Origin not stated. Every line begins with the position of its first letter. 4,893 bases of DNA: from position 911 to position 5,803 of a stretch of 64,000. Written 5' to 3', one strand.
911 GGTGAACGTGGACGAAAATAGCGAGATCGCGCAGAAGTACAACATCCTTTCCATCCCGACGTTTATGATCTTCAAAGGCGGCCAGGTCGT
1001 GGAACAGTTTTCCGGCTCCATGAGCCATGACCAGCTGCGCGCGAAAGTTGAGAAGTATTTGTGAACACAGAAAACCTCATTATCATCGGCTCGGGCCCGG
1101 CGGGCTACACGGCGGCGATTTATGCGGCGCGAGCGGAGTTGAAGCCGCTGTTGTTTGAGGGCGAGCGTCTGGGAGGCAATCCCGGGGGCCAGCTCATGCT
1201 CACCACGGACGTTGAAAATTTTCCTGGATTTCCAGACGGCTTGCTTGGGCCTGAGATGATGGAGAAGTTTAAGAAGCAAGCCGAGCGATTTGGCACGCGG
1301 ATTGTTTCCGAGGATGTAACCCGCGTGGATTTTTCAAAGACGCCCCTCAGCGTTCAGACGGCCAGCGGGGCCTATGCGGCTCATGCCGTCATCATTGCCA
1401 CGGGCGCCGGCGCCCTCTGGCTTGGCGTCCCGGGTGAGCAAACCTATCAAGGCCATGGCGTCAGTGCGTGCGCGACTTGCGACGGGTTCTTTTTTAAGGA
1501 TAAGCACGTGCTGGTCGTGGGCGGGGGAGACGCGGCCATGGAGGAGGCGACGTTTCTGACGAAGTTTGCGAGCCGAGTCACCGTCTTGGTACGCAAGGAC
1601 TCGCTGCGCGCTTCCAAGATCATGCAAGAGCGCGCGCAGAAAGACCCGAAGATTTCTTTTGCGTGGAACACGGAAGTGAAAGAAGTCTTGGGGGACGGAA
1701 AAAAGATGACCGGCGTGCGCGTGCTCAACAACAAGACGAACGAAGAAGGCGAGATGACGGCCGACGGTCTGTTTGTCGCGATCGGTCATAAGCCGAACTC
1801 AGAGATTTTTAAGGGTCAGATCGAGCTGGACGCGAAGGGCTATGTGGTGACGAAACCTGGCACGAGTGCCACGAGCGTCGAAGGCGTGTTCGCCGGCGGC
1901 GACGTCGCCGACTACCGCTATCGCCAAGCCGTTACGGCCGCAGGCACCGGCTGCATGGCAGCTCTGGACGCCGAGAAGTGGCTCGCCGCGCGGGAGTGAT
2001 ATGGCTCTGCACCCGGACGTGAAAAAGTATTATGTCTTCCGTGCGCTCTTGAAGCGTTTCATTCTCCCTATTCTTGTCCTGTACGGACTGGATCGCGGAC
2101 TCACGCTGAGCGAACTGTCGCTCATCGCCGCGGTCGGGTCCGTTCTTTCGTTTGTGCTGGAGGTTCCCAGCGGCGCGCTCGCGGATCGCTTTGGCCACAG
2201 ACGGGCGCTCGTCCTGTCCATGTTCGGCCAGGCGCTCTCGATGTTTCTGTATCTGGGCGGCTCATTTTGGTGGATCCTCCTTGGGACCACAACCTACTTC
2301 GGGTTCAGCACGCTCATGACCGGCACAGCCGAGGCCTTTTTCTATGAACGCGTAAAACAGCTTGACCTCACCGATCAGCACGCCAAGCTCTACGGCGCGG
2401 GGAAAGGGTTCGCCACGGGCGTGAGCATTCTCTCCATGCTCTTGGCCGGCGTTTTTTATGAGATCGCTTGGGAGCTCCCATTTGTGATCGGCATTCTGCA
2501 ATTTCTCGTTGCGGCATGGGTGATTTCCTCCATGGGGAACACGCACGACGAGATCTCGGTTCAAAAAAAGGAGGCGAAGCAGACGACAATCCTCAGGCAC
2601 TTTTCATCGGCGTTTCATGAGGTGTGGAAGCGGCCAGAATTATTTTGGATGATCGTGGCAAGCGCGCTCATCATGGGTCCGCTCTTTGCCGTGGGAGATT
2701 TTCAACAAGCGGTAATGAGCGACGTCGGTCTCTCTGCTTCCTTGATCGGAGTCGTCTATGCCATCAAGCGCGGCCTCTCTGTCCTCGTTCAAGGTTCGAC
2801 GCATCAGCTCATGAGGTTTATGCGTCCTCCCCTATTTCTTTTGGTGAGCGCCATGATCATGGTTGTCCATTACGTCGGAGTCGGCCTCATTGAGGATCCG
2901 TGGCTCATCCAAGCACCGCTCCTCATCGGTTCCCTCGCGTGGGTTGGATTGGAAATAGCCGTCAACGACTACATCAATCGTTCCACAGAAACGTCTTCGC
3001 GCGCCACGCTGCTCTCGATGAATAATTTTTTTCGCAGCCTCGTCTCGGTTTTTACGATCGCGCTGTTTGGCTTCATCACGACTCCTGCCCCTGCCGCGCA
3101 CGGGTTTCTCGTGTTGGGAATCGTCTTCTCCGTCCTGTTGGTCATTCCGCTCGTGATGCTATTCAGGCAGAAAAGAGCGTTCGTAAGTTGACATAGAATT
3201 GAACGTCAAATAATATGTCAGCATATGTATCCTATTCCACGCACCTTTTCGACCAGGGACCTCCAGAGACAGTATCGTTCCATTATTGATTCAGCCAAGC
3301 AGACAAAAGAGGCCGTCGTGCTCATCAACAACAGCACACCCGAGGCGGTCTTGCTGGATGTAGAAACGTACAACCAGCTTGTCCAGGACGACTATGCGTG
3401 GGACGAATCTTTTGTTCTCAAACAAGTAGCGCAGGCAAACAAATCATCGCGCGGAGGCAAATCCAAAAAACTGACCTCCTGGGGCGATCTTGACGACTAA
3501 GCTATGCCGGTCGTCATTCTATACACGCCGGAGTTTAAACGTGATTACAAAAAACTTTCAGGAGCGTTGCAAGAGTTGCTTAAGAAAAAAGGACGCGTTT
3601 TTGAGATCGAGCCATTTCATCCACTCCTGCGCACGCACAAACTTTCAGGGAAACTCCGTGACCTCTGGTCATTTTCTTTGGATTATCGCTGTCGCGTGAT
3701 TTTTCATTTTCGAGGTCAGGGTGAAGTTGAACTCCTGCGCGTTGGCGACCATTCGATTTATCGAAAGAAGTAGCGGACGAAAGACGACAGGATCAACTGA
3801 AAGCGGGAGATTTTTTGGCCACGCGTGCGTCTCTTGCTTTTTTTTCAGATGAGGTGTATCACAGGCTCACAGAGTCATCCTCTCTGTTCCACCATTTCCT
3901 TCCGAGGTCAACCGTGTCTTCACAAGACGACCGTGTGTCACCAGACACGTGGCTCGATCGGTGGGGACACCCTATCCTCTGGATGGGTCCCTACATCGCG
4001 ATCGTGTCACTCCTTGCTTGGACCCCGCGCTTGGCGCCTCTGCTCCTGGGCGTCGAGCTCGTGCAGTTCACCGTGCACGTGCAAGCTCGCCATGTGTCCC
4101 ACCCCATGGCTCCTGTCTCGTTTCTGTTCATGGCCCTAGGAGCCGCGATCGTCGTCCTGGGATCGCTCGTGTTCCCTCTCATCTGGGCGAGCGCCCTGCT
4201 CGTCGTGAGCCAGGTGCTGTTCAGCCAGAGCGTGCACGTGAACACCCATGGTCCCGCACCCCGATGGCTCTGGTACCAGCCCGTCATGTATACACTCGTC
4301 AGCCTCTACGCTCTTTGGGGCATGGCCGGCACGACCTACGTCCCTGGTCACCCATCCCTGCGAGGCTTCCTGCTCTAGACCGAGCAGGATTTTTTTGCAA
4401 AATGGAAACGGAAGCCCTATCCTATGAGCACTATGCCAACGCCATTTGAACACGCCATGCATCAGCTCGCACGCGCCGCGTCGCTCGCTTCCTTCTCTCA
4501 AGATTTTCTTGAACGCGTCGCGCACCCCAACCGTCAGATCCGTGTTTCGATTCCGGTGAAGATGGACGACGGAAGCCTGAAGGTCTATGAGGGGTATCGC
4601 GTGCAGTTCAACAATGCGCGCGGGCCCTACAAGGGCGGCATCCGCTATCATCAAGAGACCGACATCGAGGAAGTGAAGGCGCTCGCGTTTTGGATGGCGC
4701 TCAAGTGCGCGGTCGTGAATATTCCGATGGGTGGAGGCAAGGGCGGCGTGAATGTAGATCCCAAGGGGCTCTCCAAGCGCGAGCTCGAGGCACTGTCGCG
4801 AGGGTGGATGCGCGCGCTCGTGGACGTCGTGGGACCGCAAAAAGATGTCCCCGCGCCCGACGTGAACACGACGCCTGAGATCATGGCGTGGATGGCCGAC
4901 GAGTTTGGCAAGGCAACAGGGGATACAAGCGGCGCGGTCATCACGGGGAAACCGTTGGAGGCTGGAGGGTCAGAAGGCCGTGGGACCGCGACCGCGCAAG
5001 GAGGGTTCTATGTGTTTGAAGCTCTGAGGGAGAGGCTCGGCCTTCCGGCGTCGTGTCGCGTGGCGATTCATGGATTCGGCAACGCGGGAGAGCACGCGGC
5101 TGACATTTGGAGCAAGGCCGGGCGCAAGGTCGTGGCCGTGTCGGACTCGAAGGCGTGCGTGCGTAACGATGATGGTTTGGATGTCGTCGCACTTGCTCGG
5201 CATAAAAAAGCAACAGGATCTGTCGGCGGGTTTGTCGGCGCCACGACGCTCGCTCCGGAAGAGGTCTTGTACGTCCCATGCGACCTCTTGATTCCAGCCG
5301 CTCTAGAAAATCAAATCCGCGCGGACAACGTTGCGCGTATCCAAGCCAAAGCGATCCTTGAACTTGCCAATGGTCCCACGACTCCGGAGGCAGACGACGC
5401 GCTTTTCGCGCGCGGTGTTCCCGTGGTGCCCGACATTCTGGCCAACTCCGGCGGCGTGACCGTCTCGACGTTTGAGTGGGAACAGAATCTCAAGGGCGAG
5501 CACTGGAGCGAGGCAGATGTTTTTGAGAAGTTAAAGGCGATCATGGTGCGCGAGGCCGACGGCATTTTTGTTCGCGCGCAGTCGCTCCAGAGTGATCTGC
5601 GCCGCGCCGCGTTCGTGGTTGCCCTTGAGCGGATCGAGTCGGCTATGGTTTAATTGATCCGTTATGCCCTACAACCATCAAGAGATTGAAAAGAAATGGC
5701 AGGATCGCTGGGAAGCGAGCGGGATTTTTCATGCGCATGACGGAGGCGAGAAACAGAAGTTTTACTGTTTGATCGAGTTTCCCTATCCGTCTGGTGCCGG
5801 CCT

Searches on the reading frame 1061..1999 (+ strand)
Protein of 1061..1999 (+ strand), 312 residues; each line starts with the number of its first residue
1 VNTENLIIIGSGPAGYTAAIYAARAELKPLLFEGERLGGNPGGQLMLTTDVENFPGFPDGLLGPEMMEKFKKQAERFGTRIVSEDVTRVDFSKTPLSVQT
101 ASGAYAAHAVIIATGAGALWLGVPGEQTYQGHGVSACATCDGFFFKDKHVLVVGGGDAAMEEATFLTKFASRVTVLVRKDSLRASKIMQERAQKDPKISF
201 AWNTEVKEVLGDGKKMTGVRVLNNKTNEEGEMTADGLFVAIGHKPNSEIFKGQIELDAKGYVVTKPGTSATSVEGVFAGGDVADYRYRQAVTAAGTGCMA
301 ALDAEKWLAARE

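Call 54: search_protein_families(library=pfam, proteins=[window:1061-1999:+], max_evalue=0.0001)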
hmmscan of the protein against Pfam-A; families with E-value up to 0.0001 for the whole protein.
window:1061-1999:+ (312 aa): 10 families
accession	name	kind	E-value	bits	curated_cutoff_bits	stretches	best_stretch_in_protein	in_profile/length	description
PF07992.20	Pyr_redox_2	-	1.9e-54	185.5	26.1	1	5-297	2-291/291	Pyridine nucleotide-disulphide oxidoreductase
PF13738.12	Pyr_redox_3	-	1.7e-25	90.4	30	1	65-280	82-305/305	Pyridine nucleotide-disulphide oxidoreductase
PF00070.33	Pyr_redox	-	8e-20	71.6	22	1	149-221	1-79/82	Pyridine nucleotide-disulphide oxidoreductase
PF00890.30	FAD_binding_2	-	1.5e-07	31.4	20.4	0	6-35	2-31/414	FAD binding domain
PF03486.20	HI0933_like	-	2.1e-07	31.1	50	0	5-35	2-32/244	HI0933-like protein Rossmann domain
PF01266.30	DAO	-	2.6e-07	30.9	27.9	0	6-40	2-38/353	FAD dependent oxidoreductase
PF12831.13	FAD_oxidored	-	5.2e-06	26.4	27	1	6-50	2-47/416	FAD dependent oxidoreductase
PF13241.12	NAD_binding_7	-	9.5e-06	26.6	22.1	1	145-181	5-41/104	Putative NAD(P)-binding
PF13450.12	NAD_binding_8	-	3.4e-05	24.5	21.9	0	8-40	1-34/68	NAD(P)-binding Rossmann-like domain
PF01134.28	GIDA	-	6.8e-05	22.5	22.1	0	6-32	2-28/391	Glucose inhibited division protein A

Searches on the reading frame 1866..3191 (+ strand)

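Call 54: search_protein_families(library=pfam, proteins=[window:1866-3191:+], max_evalue=0.0001)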
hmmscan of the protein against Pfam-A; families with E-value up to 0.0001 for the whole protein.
window:1866-3191:+ (441 aa): 2 families
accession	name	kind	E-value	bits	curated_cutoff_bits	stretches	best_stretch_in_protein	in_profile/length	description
PF07690.21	MFS_1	-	3.1e-24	86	33.4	1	57-396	6-345/347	Major Facilitator Superfamily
PF12832.13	MFS_1_like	-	1e-13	51.5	25.2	1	55-387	8-343/373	MFS_1 like family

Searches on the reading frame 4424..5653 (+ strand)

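Call 54: search_protein_families(library=pfam, proteins=[window:4424-5653:+], max_evalue=0.0001)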
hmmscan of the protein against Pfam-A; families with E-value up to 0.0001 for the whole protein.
window:4424-5653:+ (409 aa): 2 families
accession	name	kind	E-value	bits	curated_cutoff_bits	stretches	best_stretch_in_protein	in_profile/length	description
PF00208.27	ELFV_dehydrog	-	7.5e-67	226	23.4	1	181-408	1-237/241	Glutamate/Leucine/Phenylalanine/Valine dehydrogenase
PF02812.23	ELFV_dehydrog_N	-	4e-55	185.5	25.3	1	35-161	1-127/129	Glu/Leu/Phe/Val dehydrogenase, dimerisation domain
